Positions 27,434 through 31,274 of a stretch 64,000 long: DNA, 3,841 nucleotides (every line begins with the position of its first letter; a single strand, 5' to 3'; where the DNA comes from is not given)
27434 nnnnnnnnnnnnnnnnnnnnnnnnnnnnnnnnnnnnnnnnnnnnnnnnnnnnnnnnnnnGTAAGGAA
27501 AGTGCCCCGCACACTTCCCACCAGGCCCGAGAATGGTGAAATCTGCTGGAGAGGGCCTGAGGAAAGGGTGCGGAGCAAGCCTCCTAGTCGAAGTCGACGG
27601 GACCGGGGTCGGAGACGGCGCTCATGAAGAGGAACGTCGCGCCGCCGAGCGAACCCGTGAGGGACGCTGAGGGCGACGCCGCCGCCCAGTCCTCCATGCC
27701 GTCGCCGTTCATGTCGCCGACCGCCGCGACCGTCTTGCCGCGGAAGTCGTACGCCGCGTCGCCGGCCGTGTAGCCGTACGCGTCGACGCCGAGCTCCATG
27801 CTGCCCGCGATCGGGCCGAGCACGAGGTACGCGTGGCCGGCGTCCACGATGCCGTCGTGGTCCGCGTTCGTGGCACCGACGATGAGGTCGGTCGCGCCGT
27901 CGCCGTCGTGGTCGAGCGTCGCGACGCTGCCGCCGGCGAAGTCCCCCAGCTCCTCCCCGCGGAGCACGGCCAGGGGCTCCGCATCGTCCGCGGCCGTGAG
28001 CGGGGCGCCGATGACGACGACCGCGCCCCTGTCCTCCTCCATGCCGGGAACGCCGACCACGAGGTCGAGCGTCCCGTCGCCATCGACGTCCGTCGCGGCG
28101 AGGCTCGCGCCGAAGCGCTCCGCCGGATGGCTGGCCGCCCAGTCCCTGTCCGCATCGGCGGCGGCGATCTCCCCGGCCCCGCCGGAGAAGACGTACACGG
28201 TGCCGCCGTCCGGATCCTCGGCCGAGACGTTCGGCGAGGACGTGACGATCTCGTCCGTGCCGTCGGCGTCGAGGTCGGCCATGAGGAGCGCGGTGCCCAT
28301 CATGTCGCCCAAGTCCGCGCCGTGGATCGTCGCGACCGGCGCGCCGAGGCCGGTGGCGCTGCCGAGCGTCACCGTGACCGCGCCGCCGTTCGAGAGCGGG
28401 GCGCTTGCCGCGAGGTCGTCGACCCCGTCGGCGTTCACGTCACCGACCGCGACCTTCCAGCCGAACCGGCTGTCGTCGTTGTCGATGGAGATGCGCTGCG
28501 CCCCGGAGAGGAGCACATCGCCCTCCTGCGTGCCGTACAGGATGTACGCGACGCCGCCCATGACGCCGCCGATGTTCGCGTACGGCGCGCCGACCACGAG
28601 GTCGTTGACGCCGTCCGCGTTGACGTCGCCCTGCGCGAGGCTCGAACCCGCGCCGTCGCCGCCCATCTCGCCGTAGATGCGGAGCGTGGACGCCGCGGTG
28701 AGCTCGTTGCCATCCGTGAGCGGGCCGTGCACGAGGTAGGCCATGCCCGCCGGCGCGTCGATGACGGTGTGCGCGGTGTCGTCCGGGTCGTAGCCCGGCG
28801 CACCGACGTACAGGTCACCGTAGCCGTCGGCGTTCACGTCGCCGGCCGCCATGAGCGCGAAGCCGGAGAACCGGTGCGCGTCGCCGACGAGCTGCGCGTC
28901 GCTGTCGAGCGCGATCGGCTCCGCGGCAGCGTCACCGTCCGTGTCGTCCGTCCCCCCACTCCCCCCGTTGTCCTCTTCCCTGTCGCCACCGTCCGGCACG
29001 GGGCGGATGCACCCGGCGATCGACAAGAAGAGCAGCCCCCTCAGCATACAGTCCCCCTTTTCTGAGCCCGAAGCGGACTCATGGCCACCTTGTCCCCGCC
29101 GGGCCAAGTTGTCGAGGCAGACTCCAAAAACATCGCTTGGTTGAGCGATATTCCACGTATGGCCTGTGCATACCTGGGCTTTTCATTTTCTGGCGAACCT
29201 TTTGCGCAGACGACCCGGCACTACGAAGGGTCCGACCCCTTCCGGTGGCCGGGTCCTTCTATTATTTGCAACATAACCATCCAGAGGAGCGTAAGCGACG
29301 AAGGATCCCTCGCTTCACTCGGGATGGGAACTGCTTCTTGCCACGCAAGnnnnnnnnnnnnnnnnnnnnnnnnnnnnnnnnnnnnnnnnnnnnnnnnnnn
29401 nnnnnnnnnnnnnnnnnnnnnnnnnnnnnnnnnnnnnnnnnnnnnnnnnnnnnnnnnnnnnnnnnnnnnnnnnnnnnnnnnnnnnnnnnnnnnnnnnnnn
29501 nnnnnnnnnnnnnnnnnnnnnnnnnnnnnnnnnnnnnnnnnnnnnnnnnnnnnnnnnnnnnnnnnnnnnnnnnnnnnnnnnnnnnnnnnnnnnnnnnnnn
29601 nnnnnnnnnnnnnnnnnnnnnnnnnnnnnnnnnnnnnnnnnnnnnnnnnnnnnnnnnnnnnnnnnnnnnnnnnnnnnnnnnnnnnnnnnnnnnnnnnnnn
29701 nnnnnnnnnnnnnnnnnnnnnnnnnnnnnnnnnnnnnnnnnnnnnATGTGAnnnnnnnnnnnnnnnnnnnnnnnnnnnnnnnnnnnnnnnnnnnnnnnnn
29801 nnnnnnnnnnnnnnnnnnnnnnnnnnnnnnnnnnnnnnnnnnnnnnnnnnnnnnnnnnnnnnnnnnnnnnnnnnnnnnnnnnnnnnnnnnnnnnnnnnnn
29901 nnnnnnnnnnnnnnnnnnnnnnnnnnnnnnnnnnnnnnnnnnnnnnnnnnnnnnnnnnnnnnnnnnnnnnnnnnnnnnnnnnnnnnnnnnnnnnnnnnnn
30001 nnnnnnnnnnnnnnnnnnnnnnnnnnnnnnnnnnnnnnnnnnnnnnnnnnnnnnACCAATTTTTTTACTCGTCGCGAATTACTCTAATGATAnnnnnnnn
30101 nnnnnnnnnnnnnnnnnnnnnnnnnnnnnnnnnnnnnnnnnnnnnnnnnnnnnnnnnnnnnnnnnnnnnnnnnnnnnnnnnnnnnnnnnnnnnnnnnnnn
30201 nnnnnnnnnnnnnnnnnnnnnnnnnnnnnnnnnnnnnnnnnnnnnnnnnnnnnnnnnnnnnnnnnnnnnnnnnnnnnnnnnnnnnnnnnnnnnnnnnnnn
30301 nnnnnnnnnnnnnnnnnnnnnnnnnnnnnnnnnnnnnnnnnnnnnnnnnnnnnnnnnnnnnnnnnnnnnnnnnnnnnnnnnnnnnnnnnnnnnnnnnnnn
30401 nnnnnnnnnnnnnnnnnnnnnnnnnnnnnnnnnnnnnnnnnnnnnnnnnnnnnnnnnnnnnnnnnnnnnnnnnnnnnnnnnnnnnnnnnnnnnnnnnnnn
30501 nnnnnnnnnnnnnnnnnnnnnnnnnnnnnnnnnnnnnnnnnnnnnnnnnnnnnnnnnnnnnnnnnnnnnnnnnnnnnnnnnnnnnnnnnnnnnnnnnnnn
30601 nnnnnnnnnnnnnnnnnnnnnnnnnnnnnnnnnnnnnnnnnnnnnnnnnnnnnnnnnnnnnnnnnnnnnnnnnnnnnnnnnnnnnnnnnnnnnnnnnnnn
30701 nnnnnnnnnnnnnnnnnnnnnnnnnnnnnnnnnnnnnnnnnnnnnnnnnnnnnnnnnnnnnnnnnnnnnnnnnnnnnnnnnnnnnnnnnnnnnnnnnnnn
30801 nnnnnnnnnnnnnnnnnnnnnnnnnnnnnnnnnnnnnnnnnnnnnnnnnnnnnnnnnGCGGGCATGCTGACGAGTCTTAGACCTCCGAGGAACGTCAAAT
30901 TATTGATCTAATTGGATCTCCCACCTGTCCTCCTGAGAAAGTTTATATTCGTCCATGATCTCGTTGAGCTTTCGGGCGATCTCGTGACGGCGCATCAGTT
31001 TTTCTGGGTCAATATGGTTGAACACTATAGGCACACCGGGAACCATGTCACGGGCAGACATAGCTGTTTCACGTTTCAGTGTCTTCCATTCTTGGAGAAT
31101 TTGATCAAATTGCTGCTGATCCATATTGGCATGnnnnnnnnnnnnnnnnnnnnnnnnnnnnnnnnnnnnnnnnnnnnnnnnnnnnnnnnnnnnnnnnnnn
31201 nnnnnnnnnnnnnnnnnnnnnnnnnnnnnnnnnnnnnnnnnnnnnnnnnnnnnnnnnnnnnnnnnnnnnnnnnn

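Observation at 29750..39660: ~10-kb lower-G+C defense island packing >=4 nuclease-based modules plus auxiliary NTP-pyrophosphatases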

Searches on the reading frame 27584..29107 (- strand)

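Call 5: search_protein_families(library=pfam, proteins=[window:27584-29107:-], max_evalue=0.01)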
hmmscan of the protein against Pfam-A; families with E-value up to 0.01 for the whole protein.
window:27584-29107:- (507 aa): 3 families
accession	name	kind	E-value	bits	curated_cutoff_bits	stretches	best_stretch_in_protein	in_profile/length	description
PF01839.29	FG-GAP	-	8.6e-41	137.7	22.1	6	332-365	1-36/37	FG-GAP repeat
PF13517.12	FG-GAP_3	-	1e-10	42.5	26.9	2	223-288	1-60/61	FG-GAP-like repeat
PF14783.12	BBS2_Mid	-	0.0028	18.2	27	0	335-352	82-99/108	Ciliary BBSome complex subunit 2, middle region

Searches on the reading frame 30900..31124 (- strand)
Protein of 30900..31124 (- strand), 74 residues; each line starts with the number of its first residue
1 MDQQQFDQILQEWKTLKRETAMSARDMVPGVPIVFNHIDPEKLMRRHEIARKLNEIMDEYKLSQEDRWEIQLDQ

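Call 4: search_protein_families(library=pfam, proteins=[window:30900-31124:-], max_evalue=0.01)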
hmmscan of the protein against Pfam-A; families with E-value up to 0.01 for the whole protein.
window:30900-31124:- (74 aa): 0 families

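Call 6: search_protein_families(library=padloc, proteins=[window:30900-31124:-], max_evalue=0.01)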
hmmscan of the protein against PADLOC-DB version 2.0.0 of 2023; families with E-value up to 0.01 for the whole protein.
window:30900-31124:- (74 aa): 0 families

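Call 7: search_protein_families(library=ncbifam, proteins=[window:30900-31124:-], max_evalue=0.01)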
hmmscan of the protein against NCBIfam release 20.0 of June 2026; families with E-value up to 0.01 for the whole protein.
window:30900-31124:- (74 aa): 0 families

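Call 68: search_protein_families(library=phrogs, proteins=[window:30900-31124:-], max_evalue=0.01)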
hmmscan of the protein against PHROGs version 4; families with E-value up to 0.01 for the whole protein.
window:30900-31124:- (74 aa): 0 families

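Call 85: search_protein_families(library=pfam, proteins=[L099:4813-5991:+, L099:3930-4751:+, L120:2596-3792:+, L127:9253-9963:+, L127:8847-9287:+, L129:727-4737:+, L135:734-2596:+, L144:630-2549:+, L123:2396-3475:+, L111:4738-6906:+], max_evalue=0.001)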
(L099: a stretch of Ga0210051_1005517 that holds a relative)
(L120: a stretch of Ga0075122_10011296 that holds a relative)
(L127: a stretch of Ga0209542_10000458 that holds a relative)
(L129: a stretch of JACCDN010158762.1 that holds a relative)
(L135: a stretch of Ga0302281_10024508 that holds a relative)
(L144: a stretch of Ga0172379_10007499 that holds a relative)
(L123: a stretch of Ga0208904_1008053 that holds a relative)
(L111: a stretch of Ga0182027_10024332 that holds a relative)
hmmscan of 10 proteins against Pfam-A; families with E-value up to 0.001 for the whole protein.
L099:4813-5991:+ (393 aa): 1 family
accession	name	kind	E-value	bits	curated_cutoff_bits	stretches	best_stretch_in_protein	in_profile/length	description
PF02086.21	MethyltransfD12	-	7.4e-22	78.7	22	1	8-222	1-189/253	D12 class N6 adenine-specific DNA methyltransferase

L099:3930-4751:+ (274 aa): 0 families

L120:2596-3792:+ (399 aa): 2 families
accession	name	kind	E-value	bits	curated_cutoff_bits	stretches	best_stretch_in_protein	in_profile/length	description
PF20979.2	Arginosuc_syn_C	-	1.9e-74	250.4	27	1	184-393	1-210/219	Arginosuccinate synthase C-terminal domain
PF00764.25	Arginosuc_synth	-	1.4e-54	184.9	27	1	10-175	1-162/162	Arginosuccinate synthase N-terminal HUP domain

L127:9253-9963:+ (237 aa): 1 family
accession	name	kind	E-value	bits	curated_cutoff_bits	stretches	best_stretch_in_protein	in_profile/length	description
PF00590.25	TP_methylase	-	2.7e-30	106.3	27.8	1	16-215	1-209/212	Tetrapyrrole (Corrin/Porphyrin) Methylases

L127:8847-9287:+ (147 aa): 1 family
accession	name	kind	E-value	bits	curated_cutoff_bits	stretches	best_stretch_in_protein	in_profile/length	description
PF02823.21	ATP-synt_DE_N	-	1.6e-19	70.1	27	1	4-81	1-77/80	ATP synthase, Delta/Epsilon chain, beta-sandwich domain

L129:727-4737:+ (1337 aa): 4 families
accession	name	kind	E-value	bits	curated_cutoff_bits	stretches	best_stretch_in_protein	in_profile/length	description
PF04851.21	ResIII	-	1e-16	61.7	22.5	1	150-323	2-163/164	Type III restriction enzyme, res subunit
PF07669.17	Eco57I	-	1.2e-14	55.2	25.3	1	928-1068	1-171/171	Eco57I restriction-modification methylase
PF18766.7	SWI2_SNF2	-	4.6e-05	23.6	26.7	1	156-328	2-161/221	SWI2/SNF2 ATPase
PF10544.15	T5orf172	-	0.00091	20.1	20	0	19-128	1-98/101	T5orf172 domain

L135:734-2596:+ (621 aa): 6 families
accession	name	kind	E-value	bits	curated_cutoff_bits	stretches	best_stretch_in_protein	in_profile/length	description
PF09848.15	SLFN-g3_helicase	-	4.7e-103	345.6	24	1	261-606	1-354/354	Schlafen group 3, DNA/RNA helicase domain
PF04851.21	ResIII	-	5.3e-06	26.9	22.5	0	322-367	111-148/164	Type III restriction enzyme, res subunit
PF13401.12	AAA_22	-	4.2e-05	24.3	27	1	259-360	3-105/130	AAA domain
PF13245.12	AAA_19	-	0.00014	22.5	25.1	1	257-348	7-103/134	AAA domain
PF13086.12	AAA_11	-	0.00023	21.4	27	0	256-286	12-42/257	AAA domain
PF13604.12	AAA_30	-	0.00025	21.3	27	1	253-349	10-102/191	AAA domain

L144:630-2549:+ (640 aa): 9 families
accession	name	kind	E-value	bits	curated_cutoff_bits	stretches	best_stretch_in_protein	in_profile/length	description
PF01434.24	Peptidase_M41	-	1.5e-65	221.1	29.9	1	439-626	2-191/191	Peptidase family M41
PF00004.35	AAA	-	2.3e-42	145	21.2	1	225-357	1-130/131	ATPase family associated with various cellular activities (AAA)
PF17862.7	AAA_lid_3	-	2.1e-11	43.6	27.2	1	380-418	1-39/45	AAA+ lid domain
PF23902.1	AAA_lid_PRS2_C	-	3.2e-06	27.6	34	1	362-430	2-71/73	PRS2 AAA+ lid C-terminal domain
PF20720.3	nSTAND3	-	3.2e-05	24.1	27.2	1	225-371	20-152/155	Novel STAND NTPase 3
PF06068.19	TIP49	-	3.8e-05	23.5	23.8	1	189-259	24-89/347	TIP49 P-loop domain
PF10920.14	DUF2705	-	4e-05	23.5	22.4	0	30-77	147-192/225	Protein of unknown function (DUF2705)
PF05496.18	RuvB_N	-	0.00032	20.9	27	0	188-293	6-96/159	Holliday junction DNA helicase RuvB P-loop domain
PF13191.12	AAA_16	-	0.00053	21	32.6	0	222-245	24-47/167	AAA ATPase domain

L123:2396-3475:+ (360 aa): 2 families
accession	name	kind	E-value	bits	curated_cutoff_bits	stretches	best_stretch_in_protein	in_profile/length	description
PF02481.21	DNA_processg_A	-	2.7e-74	249.4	29.6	1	70-277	2-210/212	DNA recombination-mediator protein A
PF17782.7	DprA_WH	-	1.3e-13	51.2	22.9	1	303-354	9-60/61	DprA winged helix domain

L111:4738-6906:+ (723 aa): 2 families
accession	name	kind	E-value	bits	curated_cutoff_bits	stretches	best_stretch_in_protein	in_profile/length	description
PF09491.16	RE_AlwI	-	2.4e-23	83.3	23.1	1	122-517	14-419/441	AlwI restriction endonuclease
PF00717.28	Peptidase_S24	-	1.3e-18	67.2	23.3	1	600-708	1-105/116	Peptidase S24-like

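Call 92: search_solved_structures(query=window:30900-31124:-, max_evalue=1)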
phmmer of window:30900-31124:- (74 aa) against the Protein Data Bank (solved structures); distinct sequences matched with E-value up to 1: 3.
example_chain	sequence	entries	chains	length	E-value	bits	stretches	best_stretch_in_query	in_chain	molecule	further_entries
22et_A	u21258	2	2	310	0.022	18.2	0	2-60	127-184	Retron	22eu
2x06_A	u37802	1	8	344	0.58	13.7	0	35-65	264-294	L-SULFOLACTATE DEHYDROGENASE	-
1sbz_A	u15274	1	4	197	0.78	13.3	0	26-62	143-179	Probable aromatic acid decarboxylase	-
